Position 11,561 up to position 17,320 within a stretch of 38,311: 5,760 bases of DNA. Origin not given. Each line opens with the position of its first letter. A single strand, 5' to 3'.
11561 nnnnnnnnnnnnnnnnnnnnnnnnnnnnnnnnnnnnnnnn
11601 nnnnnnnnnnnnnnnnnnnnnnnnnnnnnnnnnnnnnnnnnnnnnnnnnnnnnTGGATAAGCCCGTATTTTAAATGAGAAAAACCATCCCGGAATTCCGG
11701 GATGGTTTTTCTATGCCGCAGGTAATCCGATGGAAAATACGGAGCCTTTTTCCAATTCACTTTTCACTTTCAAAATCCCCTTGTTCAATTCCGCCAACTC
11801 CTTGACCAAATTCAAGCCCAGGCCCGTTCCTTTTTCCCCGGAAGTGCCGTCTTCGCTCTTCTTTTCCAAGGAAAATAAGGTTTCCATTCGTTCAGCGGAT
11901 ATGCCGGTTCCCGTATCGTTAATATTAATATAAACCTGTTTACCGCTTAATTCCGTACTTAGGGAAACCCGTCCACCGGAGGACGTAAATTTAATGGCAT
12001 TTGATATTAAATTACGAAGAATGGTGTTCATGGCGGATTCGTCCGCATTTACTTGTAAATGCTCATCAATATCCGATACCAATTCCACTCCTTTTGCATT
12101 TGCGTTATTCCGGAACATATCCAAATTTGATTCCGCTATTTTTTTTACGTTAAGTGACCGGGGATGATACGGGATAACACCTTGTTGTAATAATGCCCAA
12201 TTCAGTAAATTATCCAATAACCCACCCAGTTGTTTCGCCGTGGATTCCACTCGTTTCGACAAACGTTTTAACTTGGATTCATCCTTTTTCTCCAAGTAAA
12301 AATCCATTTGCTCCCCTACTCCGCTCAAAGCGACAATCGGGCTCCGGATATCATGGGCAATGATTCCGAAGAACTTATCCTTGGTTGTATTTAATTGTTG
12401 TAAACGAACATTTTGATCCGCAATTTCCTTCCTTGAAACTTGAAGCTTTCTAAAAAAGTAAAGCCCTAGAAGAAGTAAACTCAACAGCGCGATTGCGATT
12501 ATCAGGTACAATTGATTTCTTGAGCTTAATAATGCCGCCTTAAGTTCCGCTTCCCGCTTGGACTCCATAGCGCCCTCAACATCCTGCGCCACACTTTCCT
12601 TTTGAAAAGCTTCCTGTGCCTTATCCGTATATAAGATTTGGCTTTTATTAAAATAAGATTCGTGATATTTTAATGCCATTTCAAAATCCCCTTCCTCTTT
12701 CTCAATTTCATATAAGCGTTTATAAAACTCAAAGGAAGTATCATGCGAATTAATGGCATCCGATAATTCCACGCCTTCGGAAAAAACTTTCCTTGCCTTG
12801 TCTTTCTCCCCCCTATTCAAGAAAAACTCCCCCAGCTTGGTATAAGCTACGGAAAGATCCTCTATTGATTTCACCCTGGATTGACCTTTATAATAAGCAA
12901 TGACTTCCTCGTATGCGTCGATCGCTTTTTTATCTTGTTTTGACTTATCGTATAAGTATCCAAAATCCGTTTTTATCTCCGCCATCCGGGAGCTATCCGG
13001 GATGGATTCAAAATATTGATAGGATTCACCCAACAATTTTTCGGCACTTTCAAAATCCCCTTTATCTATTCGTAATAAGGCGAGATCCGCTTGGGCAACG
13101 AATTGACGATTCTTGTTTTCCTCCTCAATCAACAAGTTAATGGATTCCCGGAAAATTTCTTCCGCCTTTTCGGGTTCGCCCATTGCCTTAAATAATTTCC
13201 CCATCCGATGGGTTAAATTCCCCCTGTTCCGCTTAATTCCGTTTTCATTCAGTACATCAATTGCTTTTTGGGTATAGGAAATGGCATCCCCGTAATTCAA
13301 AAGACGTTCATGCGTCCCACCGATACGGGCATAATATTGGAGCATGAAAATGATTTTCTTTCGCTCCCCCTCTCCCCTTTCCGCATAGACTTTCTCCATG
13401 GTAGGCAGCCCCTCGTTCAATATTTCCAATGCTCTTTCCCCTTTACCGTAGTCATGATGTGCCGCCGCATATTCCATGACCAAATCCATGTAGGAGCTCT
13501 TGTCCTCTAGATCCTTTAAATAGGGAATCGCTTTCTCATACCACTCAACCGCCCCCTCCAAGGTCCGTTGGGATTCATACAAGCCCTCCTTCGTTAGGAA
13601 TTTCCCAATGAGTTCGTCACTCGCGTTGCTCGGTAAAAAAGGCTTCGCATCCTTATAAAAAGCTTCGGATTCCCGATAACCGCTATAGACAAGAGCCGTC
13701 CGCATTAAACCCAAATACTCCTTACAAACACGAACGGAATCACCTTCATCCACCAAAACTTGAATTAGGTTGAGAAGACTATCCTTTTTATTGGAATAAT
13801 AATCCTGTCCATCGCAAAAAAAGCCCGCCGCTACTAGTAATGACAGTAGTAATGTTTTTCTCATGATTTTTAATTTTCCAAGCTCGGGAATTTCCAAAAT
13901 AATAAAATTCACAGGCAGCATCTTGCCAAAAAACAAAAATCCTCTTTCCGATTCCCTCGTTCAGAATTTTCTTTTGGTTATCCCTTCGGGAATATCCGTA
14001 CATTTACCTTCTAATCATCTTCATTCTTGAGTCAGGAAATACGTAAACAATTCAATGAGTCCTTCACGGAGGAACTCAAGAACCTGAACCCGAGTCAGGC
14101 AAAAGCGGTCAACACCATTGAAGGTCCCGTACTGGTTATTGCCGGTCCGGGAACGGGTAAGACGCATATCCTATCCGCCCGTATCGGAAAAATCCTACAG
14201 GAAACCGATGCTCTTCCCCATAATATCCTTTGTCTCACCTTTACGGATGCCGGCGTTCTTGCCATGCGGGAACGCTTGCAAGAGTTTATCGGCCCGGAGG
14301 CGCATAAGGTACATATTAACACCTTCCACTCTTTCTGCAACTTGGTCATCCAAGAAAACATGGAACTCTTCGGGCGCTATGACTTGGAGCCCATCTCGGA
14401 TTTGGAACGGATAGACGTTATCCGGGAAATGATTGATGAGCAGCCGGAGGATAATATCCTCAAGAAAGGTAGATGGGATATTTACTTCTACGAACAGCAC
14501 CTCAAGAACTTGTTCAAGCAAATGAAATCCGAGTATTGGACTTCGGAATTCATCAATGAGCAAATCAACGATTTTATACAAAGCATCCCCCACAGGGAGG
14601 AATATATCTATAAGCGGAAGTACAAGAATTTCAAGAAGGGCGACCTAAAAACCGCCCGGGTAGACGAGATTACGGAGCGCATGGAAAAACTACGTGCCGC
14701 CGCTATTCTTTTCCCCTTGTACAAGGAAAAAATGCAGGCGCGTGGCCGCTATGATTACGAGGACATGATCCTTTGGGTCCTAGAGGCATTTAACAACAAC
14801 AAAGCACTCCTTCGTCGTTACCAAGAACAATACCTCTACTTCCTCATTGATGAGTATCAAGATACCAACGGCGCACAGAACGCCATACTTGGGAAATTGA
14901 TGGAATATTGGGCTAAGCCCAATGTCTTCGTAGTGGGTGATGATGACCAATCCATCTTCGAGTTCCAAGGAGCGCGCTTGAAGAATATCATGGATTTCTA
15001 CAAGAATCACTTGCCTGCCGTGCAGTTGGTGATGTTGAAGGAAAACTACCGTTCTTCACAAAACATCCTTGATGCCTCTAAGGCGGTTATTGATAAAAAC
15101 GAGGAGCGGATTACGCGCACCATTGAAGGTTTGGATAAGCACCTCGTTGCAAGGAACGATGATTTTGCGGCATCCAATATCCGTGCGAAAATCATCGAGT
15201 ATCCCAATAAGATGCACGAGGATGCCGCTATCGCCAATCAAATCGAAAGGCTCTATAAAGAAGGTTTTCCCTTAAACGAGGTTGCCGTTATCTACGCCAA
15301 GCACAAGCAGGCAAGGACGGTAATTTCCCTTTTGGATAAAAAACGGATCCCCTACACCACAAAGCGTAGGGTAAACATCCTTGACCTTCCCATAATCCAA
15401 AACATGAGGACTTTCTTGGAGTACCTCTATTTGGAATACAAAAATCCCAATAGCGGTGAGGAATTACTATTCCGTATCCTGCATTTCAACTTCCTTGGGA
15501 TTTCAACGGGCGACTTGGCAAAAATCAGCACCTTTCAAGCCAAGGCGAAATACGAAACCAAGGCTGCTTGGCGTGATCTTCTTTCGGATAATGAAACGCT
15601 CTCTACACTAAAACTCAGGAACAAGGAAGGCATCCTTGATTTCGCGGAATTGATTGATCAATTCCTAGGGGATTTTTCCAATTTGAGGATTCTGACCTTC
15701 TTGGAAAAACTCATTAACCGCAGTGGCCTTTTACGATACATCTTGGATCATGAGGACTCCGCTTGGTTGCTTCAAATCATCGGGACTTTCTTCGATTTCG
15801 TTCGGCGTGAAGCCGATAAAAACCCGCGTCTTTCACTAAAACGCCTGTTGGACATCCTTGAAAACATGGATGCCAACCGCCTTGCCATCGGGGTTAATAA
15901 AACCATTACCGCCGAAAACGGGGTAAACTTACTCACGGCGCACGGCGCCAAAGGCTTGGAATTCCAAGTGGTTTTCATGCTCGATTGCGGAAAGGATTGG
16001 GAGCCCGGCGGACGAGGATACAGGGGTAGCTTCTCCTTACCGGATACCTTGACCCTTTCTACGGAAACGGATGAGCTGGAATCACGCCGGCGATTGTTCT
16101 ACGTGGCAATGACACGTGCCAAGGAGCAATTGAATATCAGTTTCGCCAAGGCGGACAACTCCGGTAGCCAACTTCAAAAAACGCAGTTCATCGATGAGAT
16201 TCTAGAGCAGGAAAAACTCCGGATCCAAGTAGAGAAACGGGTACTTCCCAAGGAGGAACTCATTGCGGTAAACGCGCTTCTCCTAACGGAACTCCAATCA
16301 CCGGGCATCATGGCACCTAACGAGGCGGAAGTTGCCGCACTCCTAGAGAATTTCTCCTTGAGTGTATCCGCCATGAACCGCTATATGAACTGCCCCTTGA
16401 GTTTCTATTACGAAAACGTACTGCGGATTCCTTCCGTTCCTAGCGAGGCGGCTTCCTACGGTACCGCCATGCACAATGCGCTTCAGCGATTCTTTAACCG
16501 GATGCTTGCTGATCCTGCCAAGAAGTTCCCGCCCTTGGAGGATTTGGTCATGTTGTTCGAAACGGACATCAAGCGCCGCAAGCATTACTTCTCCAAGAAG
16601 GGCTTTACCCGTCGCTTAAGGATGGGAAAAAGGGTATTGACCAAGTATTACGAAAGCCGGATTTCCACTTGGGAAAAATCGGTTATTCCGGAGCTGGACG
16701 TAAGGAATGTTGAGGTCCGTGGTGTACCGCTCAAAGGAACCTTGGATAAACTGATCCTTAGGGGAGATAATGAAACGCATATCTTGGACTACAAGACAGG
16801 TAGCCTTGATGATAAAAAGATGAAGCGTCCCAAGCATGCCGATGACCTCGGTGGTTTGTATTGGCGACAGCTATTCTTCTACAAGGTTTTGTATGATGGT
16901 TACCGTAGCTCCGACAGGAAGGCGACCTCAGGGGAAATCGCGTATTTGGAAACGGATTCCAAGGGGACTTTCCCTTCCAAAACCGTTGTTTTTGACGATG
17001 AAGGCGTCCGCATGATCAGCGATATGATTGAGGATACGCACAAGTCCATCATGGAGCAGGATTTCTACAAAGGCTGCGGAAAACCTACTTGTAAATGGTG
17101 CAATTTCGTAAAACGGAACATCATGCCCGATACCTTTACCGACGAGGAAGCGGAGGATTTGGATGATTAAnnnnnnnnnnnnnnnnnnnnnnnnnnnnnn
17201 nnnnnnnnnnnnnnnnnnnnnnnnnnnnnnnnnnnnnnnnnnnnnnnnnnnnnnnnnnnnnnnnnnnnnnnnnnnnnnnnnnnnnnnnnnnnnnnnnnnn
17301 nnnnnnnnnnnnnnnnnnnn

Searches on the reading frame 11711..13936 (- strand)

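Call 7: search_protein_families(library=pfam, proteins=[window:11711-13936:-], max_evalue=0.001)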
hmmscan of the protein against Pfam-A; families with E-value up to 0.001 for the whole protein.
window:11711-13936:- (741 aa): 16 families
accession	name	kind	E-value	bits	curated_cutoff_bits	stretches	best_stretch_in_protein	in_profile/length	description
PF02518.31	HATPase_c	-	1.9e-20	73.8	26.4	1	632-740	2-109/111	Histidine kinase-, DNA gyrase B-, and HSP90-like ATPase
PF13424.12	TPR_12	-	3.1e-19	69.4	30.1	2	282-350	4-76/77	Tetratricopeptide repeat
PF17874.7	TPR_MalT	-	6.1e-11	42.6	45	0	216-304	18-105/336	MalT-like TPR region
PF13181.12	TPR_8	-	1.7e-09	37.5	25.7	0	243-268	5-30/34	Tetratricopeptide repeat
PF14559.12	TPR_19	-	2.6e-09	37.7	25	0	133-178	7-53/68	Tetratricopeptide repeat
PF13428.12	TPR_14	-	3.5e-09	36.9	23.5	0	364-391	3-30/44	Tetratricopeptide repeat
PF07719.23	TPR_2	-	1.7e-08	34.4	27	0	326-349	8-31/34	Tetratricopeptide repeat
PF14938.12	SNAP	-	3.3e-08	33.8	25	0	216-300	91-176/282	Soluble NSF attachment protein, SNAP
PF00512.31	HisKA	-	7.9e-07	29.5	26.9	1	519-585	2-65/66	His Kinase A (phospho-acceptor) domain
PF00515.34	TPR_1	-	8.3e-06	25.9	27.8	0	244-266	6-28/34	Tetratricopeptide repeat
PF13174.12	TPR_6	-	1.8e-05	25.5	26.3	0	326-349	7-30/33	Tetratricopeptide repeat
PF13176.12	TPR_7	-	1.9e-05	24.8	27.9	0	243-268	3-28/36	Tetratricopeptide repeat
PF23220.1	HAT_Syf1_M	-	4.3e-05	23.9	27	0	364-410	82-128/213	Pre-mRNA-splicing factor SYF1 middle HAT repeat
PF25068.1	ARM_TT21_4th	-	0.00021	22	30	0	208-288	8-79/153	Tetratricopeptide repeat protein 21 forth ARM domain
PF10602.15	RPN7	-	0.00056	20.1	29.6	0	332-424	9-95/174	26S proteasome subunit RPN7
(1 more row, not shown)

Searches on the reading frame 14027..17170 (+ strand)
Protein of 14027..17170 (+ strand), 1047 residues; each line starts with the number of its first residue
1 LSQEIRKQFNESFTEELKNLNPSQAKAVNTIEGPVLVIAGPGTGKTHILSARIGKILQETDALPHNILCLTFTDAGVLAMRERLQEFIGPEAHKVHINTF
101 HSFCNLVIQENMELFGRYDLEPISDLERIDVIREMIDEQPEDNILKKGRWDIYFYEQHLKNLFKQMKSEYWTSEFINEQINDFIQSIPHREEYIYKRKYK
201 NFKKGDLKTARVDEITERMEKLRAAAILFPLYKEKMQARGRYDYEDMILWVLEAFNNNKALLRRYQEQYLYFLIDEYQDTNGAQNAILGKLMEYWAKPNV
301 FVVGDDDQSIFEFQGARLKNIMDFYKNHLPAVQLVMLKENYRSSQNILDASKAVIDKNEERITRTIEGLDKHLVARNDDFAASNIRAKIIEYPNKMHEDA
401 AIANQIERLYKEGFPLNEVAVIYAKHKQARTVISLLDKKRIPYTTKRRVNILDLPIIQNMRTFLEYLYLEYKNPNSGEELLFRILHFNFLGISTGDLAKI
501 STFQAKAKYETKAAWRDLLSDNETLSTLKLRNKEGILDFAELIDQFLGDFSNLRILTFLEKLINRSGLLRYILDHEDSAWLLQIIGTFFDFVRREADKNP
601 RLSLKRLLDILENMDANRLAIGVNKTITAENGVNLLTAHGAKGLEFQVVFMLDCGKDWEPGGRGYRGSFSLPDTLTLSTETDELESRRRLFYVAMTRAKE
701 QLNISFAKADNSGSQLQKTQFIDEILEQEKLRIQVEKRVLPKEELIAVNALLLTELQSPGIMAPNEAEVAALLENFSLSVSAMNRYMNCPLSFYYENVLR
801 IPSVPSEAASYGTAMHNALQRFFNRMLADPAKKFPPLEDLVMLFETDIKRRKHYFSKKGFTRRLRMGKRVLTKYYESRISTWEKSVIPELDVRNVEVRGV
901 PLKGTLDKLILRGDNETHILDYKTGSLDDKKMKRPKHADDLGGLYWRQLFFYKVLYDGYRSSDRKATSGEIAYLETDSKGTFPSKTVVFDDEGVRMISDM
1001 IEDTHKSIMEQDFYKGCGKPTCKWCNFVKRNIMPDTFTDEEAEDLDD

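Call 7: search_protein_families(library=pfam, proteins=[window:14027-17170:+], max_evalue=0.001)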
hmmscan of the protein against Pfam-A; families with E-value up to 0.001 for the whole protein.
window:14027-17170:+ (1047 aa): 8 families
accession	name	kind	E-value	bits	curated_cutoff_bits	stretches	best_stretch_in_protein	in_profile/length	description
PF00580.27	UvrD-helicase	-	2e-61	208.5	23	1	20-327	1-269/271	UvrD/REP helicase N-terminal domain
PF13361.12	UvrD_C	-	2.6e-35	122.9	25.6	1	335-708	1-349/350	UvrD-like helicase C-terminal domain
PF12705.13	PDDEXK_1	-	4.5e-25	89.4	22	1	777-1027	1-242/247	PD-(D/E)XK nuclease superfamily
PF13245.12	AAA_19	-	9.1e-17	61.9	25.1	1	24-313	1-133/134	AAA domain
PF13538.12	UvrD_C_2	-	4.7e-09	36.4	27.4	1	679-704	26-51/52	UvrD-like helicase C-terminal domain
PF10926.14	DUF2800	-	8.7e-06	25.6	21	1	778-926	4-141/368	Protein of unknown function (DUF2800)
PF01443.25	Viral_helicase1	-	5.2e-05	23.6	21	0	674-704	194-226/228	Viral superfamily 1 RNA helicase core domain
PF13086.12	AAA_11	-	0.00049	20.4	27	0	20-191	2-147/257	AAA domain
